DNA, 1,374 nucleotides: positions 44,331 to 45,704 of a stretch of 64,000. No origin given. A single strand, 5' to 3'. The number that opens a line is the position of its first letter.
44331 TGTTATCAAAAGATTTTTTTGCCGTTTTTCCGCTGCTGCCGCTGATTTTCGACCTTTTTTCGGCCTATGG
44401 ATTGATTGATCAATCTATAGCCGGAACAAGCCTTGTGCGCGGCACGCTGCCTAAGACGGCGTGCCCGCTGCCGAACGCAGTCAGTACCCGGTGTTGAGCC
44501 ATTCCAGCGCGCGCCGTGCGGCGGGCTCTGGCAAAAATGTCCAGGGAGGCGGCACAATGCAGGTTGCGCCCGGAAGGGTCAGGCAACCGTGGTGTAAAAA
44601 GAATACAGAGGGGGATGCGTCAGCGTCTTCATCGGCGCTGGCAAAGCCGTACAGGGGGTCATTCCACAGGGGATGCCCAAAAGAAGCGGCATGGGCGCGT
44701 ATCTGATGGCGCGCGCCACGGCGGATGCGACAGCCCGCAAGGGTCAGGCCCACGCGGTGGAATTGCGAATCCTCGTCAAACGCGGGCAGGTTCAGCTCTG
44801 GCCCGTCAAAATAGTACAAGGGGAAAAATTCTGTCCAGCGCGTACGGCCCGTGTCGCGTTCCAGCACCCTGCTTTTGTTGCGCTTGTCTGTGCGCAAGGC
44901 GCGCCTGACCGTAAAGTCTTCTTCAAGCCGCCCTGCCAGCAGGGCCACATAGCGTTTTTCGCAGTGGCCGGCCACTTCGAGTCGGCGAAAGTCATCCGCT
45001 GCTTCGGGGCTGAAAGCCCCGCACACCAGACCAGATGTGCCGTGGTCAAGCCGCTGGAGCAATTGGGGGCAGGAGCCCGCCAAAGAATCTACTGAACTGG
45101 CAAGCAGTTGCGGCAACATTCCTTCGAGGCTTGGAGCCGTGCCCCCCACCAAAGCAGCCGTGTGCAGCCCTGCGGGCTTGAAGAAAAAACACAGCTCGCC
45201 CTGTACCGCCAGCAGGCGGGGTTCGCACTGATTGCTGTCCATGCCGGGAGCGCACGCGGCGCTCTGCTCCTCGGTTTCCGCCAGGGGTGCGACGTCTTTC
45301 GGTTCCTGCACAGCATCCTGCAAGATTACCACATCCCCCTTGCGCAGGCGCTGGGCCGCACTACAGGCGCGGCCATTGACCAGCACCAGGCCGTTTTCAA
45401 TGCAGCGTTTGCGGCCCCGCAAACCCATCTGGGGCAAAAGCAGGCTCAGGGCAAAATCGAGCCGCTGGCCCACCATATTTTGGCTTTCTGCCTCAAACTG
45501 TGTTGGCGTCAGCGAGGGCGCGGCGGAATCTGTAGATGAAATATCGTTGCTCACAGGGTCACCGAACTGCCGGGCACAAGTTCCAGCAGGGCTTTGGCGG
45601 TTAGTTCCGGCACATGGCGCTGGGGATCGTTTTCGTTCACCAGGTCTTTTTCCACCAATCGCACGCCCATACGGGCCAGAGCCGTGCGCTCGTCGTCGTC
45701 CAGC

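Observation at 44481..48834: Translationally coupled 3'-5' exonuclease / CofD-YvcK-family / RluA-type pseudouridine synthase trio behind mnmE: a candidate RNA-modification or repair module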

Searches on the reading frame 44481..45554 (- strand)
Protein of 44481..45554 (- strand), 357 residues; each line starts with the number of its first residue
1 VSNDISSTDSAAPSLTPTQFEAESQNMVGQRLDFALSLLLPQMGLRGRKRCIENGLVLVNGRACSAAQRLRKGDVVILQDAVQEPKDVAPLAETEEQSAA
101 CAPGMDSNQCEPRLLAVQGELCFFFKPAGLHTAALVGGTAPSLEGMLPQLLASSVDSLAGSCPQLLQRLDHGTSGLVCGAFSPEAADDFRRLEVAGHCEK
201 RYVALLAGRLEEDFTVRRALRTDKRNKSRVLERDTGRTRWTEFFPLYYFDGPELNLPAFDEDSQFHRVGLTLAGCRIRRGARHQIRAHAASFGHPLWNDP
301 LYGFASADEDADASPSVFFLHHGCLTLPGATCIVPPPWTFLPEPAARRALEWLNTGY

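Call 3: search_protein_families(library=pfam, proteins=[window:44481-45554:-], max_evalue=0.01)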
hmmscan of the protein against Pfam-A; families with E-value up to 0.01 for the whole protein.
window:44481-45554:- (357 aa): 2 families
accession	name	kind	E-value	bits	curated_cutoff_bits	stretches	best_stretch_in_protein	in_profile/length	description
PF00849.27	PseudoU_synth_2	-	2.4e-15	57.5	26.8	1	125-291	6-152/152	RNA pseudouridylate synthase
PF01479.30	S4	-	0.0028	17.8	22.8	1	50-76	21-48/48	S4 domain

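Call 4: search_protein_families(library=ncbifam, proteins=[window:44481-45554:-], max_evalue=0.01)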
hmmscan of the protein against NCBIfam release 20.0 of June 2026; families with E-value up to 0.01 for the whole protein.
window:44481-45554:- (357 aa): 6 families
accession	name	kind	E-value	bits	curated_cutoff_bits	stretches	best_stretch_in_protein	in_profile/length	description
TIGR00005.1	rluA_subfam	subfamily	1.4e-23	83.6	192.7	2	26-243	2-202/298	RluA family pseudouridine synthase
NF008385.0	PRK11180.1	equivalog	4.1e-08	32.9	351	1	275-304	226-255/325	23S rRNA pseudouridine(1911/1915/1917) synthase RluD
NF008321.0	PRK11112.1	equivalog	6.9e-06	25.5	328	1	166-306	50-185/257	tRNA pseudouridine(65) synthase TruC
TIGR01621.1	RluA-like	hypoth_equivalog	5.4e-05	22.5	222.3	0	164-205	45-86/217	TIGR01621 family pseudouridine synthase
NF008249.0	PRK11025.1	equivalog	7.1e-05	21.8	378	0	271-324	230-284/317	23S rRNA pseudouridine(955/2504/2580) synthase RluC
NF007543.0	PRK10158.1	equivalog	0.00029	20.5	286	1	166-327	60-202/219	bifunctional tRNA pseudouridine(32) synthase/23S rRNA pseudouridine(746) synthase RluA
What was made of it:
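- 44481..45554 (-): Divergent pseudouridine synthase, 357 aa, with an S4-like N-terminus and an RluA-family catalytic domain. Its GTG overlaps the CofD-like stop. TIGR00005 scores 83.6 bits, below its cutoff of 192.7 (calls 3, 4).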

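Call 41: search_protein_families(library=padloc, proteins=[window:44481-45554:-], max_evalue=0.01)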
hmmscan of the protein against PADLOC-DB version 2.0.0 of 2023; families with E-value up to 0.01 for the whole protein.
window:44481-45554:- (357 aa): 0 families

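Call 69: search_solved_structures(query=window:44481-45554:-, max_evalue=0.001)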
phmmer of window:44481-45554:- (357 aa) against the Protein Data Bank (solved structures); distinct sequences matched with E-value up to 0.001: 7.
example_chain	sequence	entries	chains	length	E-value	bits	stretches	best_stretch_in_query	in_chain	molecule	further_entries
1qyu_A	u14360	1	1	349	4.4e-09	38.9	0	23-85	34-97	Ribosomal large subunit pseudouridine synthase D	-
7bl5_7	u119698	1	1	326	4.8e-09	38.8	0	23-85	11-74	Ribosomal large subunit pseudouridine synthase D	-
1v9f_A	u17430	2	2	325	4.8e-09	38.8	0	23-85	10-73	Ribosomal large subunit pseudouridine synthase D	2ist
5vbb_A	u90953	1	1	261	9.6e-08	34.5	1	166-343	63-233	RNA pseudouridylate synthase domain-containing protein 1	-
11wx_A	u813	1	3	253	0.00015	24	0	273-303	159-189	Pseudouridine synthase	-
1xpi_A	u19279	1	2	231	0.00082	21.5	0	270-326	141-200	Ribosomal large subunit pseudouridine synthase C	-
1v9k_A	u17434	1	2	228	0.00084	21.5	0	270-326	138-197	Ribosomal large subunit pseudouridine synthase C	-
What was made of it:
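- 44481..45554 (-): The closest solved structure is RluD, only at 4e-9 (call 69).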
